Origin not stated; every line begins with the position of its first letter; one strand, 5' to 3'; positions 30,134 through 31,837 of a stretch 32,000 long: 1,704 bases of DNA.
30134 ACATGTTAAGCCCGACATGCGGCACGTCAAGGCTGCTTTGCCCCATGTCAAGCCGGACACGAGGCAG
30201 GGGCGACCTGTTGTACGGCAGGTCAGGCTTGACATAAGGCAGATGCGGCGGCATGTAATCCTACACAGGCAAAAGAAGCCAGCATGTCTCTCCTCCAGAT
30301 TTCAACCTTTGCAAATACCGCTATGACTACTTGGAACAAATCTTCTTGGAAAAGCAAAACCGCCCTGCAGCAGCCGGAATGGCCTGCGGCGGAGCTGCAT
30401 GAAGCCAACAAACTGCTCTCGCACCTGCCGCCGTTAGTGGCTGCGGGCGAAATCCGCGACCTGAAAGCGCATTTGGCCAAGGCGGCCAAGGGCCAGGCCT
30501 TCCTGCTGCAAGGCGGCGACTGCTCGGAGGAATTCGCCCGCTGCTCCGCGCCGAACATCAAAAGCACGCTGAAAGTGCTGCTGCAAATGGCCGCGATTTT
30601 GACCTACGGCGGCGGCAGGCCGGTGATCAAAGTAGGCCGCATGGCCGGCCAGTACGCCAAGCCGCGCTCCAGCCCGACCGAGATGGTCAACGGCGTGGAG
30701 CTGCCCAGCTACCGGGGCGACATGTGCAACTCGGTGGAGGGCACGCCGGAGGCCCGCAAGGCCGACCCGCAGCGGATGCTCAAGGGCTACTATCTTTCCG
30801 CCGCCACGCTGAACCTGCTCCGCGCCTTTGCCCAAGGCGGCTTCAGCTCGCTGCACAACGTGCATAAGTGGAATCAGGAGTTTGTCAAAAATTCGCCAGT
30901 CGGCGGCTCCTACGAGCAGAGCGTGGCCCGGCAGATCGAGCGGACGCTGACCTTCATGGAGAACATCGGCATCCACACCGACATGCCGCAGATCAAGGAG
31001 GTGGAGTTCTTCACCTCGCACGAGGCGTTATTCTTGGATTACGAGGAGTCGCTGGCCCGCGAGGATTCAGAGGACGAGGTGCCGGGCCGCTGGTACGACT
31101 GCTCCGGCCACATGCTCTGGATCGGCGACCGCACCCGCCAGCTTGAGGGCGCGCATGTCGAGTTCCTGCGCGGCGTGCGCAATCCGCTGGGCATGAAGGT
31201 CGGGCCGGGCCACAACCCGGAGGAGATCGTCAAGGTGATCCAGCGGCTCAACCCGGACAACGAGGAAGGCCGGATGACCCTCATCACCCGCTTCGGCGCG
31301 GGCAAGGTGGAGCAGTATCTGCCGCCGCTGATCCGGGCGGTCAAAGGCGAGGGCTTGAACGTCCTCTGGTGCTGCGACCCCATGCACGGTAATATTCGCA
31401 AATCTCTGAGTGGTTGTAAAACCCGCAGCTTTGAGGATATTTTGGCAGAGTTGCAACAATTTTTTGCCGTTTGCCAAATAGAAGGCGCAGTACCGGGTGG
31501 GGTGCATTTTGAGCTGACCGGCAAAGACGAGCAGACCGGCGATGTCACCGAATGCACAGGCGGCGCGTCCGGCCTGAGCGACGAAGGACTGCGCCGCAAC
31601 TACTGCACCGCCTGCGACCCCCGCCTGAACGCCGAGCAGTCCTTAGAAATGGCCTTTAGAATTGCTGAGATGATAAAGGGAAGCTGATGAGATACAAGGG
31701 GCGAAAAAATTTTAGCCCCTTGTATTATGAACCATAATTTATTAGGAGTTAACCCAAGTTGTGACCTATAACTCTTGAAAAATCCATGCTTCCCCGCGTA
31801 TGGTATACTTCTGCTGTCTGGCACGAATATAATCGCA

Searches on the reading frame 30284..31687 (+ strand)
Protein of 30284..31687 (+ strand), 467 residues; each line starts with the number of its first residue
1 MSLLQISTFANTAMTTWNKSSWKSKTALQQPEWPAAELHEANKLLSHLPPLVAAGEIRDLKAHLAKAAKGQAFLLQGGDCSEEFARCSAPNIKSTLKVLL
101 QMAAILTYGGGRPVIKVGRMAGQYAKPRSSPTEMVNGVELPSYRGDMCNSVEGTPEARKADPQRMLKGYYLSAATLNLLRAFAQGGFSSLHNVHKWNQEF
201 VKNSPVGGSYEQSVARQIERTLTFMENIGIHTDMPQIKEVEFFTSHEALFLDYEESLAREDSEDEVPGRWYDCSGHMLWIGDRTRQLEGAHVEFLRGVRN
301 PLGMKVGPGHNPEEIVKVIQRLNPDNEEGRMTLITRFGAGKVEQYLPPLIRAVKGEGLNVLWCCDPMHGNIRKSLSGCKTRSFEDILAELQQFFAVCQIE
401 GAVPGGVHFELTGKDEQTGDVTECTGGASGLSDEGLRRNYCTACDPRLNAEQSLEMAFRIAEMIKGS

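Call 33: search_protein_families(library=pfam, proteins=[window:30284-31687:+])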
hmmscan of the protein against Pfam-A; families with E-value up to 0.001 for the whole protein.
window:30284-31687:+ (467 aa): 1 family
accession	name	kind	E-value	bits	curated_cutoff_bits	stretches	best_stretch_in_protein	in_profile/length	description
PF01474.22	DAHP_synth_2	-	2.5e-195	649.5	27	1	17-461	1-438/438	Class-II DAHP synthetase family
